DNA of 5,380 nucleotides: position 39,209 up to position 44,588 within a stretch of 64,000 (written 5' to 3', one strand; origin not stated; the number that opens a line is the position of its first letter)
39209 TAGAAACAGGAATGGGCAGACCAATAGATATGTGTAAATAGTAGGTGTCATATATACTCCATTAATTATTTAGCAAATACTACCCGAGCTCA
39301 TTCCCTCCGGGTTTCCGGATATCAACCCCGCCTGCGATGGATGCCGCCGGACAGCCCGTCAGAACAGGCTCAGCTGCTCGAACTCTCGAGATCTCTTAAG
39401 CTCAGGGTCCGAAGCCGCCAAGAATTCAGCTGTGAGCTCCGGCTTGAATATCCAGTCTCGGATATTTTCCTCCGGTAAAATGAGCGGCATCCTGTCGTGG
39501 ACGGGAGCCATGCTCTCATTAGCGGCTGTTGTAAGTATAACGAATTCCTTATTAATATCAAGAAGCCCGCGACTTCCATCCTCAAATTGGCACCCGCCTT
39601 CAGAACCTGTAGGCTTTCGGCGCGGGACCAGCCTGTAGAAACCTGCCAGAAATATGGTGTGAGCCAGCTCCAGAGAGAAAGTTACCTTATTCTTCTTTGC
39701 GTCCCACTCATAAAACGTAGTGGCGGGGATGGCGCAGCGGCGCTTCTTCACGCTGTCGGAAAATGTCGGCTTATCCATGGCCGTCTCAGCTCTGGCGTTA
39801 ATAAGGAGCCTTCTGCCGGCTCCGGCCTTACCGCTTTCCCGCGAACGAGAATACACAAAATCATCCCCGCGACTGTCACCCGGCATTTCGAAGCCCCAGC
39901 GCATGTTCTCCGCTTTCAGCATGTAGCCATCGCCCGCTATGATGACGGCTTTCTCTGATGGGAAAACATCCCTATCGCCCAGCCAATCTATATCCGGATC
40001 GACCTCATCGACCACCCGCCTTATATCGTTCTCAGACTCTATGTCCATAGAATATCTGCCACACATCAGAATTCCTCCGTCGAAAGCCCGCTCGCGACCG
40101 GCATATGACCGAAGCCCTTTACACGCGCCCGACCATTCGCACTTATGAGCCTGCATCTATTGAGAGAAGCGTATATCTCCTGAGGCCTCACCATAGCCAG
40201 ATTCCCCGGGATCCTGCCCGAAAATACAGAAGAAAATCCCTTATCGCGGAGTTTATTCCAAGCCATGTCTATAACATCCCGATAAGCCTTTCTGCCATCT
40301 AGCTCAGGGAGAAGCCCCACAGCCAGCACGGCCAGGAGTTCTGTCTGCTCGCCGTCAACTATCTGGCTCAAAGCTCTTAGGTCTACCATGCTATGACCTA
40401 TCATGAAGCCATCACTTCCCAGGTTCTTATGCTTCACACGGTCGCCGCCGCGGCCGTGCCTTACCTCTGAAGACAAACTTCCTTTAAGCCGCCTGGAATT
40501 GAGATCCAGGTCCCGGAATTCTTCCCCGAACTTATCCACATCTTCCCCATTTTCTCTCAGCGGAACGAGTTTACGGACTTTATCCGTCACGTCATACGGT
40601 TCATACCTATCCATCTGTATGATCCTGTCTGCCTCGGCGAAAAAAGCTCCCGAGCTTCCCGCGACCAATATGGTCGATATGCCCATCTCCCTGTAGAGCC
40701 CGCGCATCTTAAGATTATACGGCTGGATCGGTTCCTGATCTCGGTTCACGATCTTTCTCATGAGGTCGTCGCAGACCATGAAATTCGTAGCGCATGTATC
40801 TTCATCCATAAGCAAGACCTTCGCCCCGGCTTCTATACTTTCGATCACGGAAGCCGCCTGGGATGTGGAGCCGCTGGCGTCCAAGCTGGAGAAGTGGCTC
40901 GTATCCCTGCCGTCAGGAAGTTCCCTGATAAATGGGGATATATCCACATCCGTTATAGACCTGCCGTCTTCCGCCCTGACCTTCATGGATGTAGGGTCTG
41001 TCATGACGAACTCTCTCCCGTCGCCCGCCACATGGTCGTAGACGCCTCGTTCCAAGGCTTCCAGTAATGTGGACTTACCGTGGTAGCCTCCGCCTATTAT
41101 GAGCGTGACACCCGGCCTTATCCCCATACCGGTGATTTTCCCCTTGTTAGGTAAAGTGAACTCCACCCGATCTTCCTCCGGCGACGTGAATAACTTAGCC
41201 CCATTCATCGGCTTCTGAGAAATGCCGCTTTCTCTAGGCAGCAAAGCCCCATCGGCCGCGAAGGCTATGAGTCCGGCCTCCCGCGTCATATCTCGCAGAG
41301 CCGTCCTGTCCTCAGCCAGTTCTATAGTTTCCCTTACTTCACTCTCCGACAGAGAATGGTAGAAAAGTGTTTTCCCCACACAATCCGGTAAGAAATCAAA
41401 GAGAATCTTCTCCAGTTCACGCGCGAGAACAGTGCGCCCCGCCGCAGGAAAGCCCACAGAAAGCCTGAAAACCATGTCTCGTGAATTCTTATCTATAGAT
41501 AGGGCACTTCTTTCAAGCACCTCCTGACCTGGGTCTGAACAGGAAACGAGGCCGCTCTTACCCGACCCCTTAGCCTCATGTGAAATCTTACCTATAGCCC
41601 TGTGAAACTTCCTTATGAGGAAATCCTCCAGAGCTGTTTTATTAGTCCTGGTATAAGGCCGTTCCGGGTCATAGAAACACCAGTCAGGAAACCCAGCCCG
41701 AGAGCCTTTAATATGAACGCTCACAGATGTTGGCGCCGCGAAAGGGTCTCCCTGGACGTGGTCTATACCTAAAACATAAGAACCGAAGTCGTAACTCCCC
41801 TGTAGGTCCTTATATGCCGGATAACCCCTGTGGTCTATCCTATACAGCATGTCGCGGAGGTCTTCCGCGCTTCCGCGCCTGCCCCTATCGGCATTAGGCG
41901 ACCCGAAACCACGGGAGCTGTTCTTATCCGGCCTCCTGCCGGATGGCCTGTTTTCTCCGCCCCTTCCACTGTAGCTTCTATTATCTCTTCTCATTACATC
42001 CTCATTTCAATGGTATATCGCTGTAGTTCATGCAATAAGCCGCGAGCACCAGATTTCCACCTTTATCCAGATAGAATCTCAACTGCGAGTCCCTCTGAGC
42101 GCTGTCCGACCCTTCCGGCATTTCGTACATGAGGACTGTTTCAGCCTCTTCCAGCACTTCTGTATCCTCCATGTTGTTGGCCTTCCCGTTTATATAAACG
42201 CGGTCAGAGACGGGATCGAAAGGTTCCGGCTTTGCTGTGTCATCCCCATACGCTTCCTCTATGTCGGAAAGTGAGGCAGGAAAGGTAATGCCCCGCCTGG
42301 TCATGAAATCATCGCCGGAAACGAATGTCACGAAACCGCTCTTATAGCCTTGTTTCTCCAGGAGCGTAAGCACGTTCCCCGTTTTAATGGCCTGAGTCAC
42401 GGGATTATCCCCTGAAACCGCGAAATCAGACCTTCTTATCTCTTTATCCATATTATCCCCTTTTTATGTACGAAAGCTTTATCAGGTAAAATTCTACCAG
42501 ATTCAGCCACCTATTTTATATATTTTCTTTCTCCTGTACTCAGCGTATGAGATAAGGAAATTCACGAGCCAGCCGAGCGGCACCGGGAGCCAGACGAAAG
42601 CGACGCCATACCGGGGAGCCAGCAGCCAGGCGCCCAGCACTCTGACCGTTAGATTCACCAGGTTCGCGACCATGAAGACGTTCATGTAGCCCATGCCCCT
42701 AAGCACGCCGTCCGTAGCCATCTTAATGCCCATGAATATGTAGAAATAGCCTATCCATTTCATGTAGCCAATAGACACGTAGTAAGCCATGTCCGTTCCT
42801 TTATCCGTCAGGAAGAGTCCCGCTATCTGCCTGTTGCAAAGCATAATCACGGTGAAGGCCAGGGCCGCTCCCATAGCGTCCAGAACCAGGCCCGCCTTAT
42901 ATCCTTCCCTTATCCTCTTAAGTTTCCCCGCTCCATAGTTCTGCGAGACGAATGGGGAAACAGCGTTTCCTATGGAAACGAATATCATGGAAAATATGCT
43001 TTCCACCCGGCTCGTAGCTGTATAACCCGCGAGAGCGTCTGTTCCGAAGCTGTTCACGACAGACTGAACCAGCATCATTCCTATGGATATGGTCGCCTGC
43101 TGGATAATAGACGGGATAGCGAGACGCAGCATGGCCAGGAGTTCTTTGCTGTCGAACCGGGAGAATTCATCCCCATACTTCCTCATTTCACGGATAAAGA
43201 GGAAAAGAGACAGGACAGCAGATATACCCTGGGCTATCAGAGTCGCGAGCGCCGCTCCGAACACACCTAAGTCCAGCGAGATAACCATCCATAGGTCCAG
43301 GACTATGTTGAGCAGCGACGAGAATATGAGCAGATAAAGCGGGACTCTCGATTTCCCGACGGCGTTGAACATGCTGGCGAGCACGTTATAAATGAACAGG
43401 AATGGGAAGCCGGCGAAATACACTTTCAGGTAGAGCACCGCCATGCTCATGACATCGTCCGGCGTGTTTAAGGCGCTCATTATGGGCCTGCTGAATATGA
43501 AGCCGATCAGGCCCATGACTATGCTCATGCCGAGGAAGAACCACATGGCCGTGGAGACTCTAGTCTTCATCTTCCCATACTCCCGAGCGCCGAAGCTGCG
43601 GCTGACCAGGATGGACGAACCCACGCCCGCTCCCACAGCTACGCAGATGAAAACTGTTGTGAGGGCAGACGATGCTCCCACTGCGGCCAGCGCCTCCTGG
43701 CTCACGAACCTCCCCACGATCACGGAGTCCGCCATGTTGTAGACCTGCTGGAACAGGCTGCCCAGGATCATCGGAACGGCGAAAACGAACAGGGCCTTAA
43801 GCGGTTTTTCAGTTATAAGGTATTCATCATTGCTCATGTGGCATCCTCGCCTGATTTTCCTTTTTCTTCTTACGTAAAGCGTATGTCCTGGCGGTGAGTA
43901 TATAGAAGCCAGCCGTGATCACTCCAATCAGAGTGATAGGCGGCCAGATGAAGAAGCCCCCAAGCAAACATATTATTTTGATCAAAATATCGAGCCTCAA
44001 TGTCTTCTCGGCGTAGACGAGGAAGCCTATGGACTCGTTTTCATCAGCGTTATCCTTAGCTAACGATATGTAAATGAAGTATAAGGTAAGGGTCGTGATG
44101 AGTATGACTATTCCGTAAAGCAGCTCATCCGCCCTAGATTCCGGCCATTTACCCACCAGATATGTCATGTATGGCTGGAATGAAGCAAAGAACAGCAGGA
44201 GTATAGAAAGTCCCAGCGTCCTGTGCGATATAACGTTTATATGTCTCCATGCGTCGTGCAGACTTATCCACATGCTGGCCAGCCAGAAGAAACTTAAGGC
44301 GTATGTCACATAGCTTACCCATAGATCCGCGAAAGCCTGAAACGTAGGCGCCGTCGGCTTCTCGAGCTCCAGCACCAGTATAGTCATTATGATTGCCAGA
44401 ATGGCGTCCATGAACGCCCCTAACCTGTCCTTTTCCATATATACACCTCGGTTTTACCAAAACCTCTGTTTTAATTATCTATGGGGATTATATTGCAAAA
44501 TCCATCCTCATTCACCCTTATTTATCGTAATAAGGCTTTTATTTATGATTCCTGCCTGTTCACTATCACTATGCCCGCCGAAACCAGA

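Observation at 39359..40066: Bacterial SRAP/HMCES protein with a C-terminal beta-clamp-binding motif (QLSLF)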

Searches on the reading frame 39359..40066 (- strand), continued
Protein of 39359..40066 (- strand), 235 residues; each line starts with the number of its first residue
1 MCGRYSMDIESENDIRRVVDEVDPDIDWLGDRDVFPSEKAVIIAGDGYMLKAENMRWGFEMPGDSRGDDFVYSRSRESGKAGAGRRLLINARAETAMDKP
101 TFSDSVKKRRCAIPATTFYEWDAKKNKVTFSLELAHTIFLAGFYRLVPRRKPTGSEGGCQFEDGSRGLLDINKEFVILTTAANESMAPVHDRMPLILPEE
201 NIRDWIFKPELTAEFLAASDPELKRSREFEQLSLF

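Call 62: get_annotated_region(hit=H37, flank=600)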
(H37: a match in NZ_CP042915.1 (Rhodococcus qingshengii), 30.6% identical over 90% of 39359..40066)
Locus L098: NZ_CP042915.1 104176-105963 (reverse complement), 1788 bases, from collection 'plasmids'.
description: Rhodococcus qingshengii strain RL1 plasmid unnamed2
organism: Rhodococcus qingshengii (NCBI taxid 334542)
taxonomy: Bacteria; Actinomycetota; Actinomycetes; Mycobacteriales; Nocardiaceae; Rhodococcus; Rhodococcus qingshengii
host: -; source: Eruca vesicaria subsp. sativa,whole organism,leaves; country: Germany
typing (MOB-suite, as given by PLSDB): mobilizable; relaxase MOBP
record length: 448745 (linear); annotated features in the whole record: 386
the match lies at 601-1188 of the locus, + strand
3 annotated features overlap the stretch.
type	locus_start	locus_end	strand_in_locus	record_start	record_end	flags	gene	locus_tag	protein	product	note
CDS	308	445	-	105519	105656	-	-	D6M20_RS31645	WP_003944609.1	hypothetical protein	-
CDS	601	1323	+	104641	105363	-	-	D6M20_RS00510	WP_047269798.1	SOS response-associated peptidase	GO:0018142 - protein-DNA covalent cross-linking [Evidence IEA]; GO:0009432 - SOS response [Evidence IEA]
CDS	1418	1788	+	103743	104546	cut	-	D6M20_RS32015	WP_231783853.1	hypothetical protein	-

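Call 63: get_annotated_region(hit=H46, flank=600)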
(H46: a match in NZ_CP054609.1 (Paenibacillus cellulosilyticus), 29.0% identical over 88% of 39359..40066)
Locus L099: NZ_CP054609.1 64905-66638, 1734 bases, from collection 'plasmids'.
description: Paenibacillus cellulosilyticus strain KACC 14175 plasmid unnamed1, complete sequence
organism: Paenibacillus cellulosilyticus (NCBI taxid 375489)
taxonomy: Bacteria; Bacillota; Bacilli; Bacillales; Paenibacillaceae; Paenibacillus; Paenibacillus cellulosilyticus
host: -; source: cell culture,soil; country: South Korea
typing (MOB-suite, as given by PLSDB): non-mobilizable
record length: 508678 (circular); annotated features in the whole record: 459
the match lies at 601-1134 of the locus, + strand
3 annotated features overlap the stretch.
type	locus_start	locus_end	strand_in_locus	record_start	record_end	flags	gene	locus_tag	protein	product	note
CDS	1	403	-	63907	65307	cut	-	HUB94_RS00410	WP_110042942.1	DUF2515 domain-containing protein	-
CDS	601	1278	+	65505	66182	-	-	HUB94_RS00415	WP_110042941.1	SOS response-associated peptidase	GO:0018142 - obsolete protein-DNA covalent cross-linking [Evidence IEA]; GO:0009432 - SOS response [Evidence IEA]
CDS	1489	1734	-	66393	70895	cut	-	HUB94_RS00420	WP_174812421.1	sugar-binding protein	GO:0016052 - carbohydrate catabolic process [Evidence IEA]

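Call 64: get_annotated_region(hit=H68, flank=900)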
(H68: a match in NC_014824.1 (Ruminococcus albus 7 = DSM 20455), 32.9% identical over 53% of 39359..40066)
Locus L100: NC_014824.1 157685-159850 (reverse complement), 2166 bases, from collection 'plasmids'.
description: Ruminococcus albus 7 = DSM 20455 plasmid pRUMAL01, complete sequence
organism: Ruminococcus albus 7 = DSM 20455 (NCBI taxid 697329)
taxonomy: Bacteria; Bacillota; Clostridia; Eubacteriales; Oscillospiraceae; Ruminococcus; Ruminococcus albus; Ruminococcus albus 7 = DSM 20455
host: -; source: -; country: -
typing (MOB-suite, as given by PLSDB): mobilizable; relaxase MOBP
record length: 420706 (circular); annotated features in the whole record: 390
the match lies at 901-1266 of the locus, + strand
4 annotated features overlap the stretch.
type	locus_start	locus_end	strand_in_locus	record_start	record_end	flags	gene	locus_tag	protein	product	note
CDS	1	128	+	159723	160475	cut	-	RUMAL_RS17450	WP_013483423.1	DUF6465 family protein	-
CDS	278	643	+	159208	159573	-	-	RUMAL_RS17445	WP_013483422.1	ACT domain-containing protein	-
CDS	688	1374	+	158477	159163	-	-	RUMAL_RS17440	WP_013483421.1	SOS response-associated peptidase family protein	GO:0006974 - DNA damage response [Evidence IEA]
CDS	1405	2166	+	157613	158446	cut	-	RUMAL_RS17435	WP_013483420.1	alpha/beta hydrolase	-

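Call 65: get_annotated_region(hit=H38, flank=600)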
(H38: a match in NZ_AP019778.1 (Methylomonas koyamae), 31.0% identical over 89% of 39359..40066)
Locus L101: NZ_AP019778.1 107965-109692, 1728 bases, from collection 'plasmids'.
description: Methylomonas koyamae strain Fw12E-Y plasmid pFW12EY, complete sequence
organism: Methylomonas koyamae (NCBI taxid 702114)
taxonomy: Bacteria; Pseudomonadota; Gammaproteobacteria; Methylococcales; Methylococcaceae; Methylomonas; Methylomonas koyamae
host: -; source: -; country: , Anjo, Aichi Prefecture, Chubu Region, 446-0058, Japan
typing (MOB-suite, as given by PLSDB): mobilizable; relaxase MOBH
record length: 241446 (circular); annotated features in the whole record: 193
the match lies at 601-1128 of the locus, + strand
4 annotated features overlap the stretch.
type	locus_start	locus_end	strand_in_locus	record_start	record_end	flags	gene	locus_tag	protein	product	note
CDS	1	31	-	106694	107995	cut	-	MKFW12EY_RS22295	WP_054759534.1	Y-family DNA polymerase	-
CDS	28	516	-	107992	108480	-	umuD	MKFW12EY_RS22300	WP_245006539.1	translesion error-prone DNA polymerase V autoproteolytic subunit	-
CDS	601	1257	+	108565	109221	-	-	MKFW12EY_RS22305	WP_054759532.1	SOS response-associated peptidase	GO:0018142 - obsolete protein-DNA covalent cross-linking [Evidence IEA]; GO:0009432 - SOS response [Evidence IEA]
CDS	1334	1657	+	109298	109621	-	-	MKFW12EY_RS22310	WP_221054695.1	hypothetical protein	-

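Call 73: find_related_loci(query=A2, collection=viral_contigs, flank=4000)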
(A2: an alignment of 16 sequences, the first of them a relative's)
Query A2 (235 aa) in viral_contigs; peptide patterns used: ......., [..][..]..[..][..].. (x = any residue, [..] = any of these).
269 stretches matched a pattern; 15 encode a relative of the query (tblastn E <= 1e-3); 15 distinct loci.
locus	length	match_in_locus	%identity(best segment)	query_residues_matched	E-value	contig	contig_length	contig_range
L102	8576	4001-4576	30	1-206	8e-18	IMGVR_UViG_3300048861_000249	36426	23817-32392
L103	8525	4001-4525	27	1-206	7e-17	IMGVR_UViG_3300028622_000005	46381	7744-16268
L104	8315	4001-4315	33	88-206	6e-15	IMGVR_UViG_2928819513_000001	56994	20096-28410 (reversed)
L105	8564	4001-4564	31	1-206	2e-14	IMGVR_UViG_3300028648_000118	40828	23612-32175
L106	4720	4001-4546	29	1-206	4e-13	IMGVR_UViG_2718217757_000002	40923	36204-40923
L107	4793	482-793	35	85-206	9e-13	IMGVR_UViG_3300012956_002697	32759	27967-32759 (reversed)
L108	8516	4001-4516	24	1-206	4e-10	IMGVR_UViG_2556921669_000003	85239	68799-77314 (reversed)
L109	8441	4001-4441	23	33-206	8e-9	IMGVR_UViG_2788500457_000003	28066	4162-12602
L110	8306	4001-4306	28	88-197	1e-8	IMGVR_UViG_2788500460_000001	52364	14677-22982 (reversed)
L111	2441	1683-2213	25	33-226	1e-7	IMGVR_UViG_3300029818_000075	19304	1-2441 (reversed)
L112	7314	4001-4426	25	33-206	6e-7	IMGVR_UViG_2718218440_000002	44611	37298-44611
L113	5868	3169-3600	26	33-206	2e-6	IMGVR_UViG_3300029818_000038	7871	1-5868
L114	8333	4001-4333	26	88-206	4e-6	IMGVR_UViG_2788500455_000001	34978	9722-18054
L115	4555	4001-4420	23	33-201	1e-5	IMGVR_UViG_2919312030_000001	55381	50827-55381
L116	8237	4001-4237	27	110-206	2e-5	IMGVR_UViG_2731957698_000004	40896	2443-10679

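Call 76: search_solved_structures(query=L013:1501-2172:+, show_alignments=4, max_evalue=0.00001)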
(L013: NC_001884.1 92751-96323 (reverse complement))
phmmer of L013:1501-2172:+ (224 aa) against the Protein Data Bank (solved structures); distinct sequences matched with E-value up to 0.00001: 11.
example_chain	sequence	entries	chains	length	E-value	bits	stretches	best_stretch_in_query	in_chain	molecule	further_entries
2f20_A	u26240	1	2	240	7.5e-37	130.1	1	20-221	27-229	conserved hypothetical protein, with conserved domain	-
5ko9_A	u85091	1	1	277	7.3e-29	104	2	18-111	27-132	Embryonic stem cell-specific 5-hydroxymethylcytosine-binding protein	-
6oe7_A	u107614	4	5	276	7.3e-29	104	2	18-111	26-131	Embryonic stem cell-specific 5-hydroxymethylcytosine-binding protein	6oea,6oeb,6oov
6kcq_B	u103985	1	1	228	1.5e-15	60.4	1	1-222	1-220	SOS response-associated protein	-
2icu_A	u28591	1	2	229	1.5e-15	60.4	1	1-222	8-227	Hypothetical protein yedK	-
2bdv_A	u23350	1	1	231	5e-15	58.7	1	1-186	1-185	phage-related conserved hypothetical protein, BB2244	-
6kbu_B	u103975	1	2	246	5.4e-15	58.6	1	2-222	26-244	SOS response-associated protein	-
6nuh_A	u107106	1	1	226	7.1e-15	58.2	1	2-222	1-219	SOS response-associated peptidase YedK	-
6kbs_B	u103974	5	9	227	7.2e-15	58.2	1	2-222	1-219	SOS response-associated protein | SOS response-associated peptidase YedK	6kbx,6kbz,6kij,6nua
8d2m_A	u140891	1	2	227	2.6e-14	56.4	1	20-222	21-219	Abasic site processing protein YedK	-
1zn6_A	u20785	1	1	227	1.2e-12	51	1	56-204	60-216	phage-related conserved hypothetical protein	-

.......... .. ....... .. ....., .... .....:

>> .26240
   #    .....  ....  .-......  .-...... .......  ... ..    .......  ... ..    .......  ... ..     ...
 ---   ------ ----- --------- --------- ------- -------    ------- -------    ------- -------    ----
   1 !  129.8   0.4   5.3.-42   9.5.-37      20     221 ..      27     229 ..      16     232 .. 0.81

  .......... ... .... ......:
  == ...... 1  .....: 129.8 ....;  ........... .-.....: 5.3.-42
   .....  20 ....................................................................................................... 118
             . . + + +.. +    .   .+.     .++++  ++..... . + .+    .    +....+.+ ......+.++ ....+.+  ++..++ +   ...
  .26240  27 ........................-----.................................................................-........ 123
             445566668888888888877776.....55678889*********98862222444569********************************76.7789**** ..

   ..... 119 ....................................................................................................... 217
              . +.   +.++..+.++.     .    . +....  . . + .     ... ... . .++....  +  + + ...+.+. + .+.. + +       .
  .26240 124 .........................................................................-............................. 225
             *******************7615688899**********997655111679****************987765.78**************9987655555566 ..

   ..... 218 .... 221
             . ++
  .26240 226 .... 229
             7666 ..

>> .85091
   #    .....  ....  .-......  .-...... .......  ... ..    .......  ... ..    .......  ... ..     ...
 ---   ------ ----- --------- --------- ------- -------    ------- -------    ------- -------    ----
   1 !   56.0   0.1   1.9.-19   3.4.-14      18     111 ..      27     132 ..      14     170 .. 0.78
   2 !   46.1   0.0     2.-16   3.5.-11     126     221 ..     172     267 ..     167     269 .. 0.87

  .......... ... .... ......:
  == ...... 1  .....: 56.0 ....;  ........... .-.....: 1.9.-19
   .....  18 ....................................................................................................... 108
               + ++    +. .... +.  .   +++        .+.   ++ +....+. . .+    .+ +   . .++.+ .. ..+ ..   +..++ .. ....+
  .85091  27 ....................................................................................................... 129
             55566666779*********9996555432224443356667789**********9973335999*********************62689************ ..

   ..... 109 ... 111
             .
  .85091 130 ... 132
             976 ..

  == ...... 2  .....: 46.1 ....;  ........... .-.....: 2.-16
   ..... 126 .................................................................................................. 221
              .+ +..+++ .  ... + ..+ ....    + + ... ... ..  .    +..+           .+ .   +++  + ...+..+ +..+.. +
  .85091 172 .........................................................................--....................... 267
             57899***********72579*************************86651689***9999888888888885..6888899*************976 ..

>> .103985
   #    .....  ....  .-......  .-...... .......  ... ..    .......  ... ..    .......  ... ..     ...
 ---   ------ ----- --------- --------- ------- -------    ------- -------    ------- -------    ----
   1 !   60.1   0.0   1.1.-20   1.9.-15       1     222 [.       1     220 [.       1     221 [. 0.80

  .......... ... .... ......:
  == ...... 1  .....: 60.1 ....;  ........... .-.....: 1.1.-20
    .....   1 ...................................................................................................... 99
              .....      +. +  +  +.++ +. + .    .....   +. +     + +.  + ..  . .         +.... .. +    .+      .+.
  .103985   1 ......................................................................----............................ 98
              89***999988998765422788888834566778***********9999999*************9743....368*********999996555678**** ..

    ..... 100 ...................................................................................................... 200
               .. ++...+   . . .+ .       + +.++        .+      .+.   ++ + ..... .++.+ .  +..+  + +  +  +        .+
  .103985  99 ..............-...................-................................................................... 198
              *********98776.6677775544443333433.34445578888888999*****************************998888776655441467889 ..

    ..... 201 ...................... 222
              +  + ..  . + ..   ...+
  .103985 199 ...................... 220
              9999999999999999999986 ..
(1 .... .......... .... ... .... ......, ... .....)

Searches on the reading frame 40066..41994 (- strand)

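Call 3: search_protein_families(library=pfam, proteins=[window:40066-41994:-])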
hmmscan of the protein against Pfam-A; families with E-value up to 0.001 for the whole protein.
window:40066-41994:- (642 aa): 3 families
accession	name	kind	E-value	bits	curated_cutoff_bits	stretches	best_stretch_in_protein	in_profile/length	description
PF09818.15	ABC_ATPase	-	2.7e-112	374.8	23.2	1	217-478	2-263/283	P-loop domain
PF20446.3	ABC_N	-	1.7e-44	152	26.5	1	44-212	2-161/162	ATPase of the ABC class N-terminal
PF21117.3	MRB1590_C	-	5.3e-15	56.4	27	1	522-617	2-99/102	MRB1590 C-terminal domain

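Call 4: search_protein_families(library=ncbifam, proteins=[window:40066-41994:-])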
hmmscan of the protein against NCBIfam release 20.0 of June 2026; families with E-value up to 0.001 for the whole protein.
window:40066-41994:- (642 aa): 0 families

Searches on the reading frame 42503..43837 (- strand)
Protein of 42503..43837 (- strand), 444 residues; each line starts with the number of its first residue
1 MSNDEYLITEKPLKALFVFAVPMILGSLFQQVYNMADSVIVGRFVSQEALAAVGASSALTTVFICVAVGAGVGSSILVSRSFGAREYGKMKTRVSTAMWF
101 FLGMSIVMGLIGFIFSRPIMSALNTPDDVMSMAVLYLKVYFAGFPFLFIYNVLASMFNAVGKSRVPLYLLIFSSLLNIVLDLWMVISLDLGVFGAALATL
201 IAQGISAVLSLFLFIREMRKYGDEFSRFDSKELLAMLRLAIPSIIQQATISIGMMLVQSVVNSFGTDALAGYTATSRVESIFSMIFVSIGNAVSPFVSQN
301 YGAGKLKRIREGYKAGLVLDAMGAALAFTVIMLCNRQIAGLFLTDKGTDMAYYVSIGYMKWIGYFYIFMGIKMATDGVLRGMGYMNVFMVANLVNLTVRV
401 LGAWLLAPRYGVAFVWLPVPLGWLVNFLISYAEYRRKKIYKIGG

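Call 67: search_protein_families(library=pfam, proteins=[window:42503-43837:-])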
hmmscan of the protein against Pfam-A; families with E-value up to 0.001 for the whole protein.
window:42503-43837:- (444 aa): 3 families
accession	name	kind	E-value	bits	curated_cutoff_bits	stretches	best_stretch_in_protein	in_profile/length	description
PF01554.23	MatE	-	5.6e-62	208.6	24.9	2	22-182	1-160/161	MatE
PF03023.19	MurJ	-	1.5e-10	40.7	27.4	1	10-221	193-406/451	Lipid II flippase MurJ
PF13440.11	Polysacc_synt_3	-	4.6e-06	26.5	23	0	11-62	172-223/293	Polysaccharide biosynthesis protein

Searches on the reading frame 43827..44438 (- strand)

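Call 67: search_protein_families(library=pfam, proteins=[window:43827-44438:-])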
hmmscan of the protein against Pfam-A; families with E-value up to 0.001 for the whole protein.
window:43827-44438:- (203 aa): 1 family
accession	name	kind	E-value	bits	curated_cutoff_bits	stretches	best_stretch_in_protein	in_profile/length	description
PF06736.16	TMEM175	-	1.5e-21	77.1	25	1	5-89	1-88/88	Endosomal/lysosomal potassium channel TMEM175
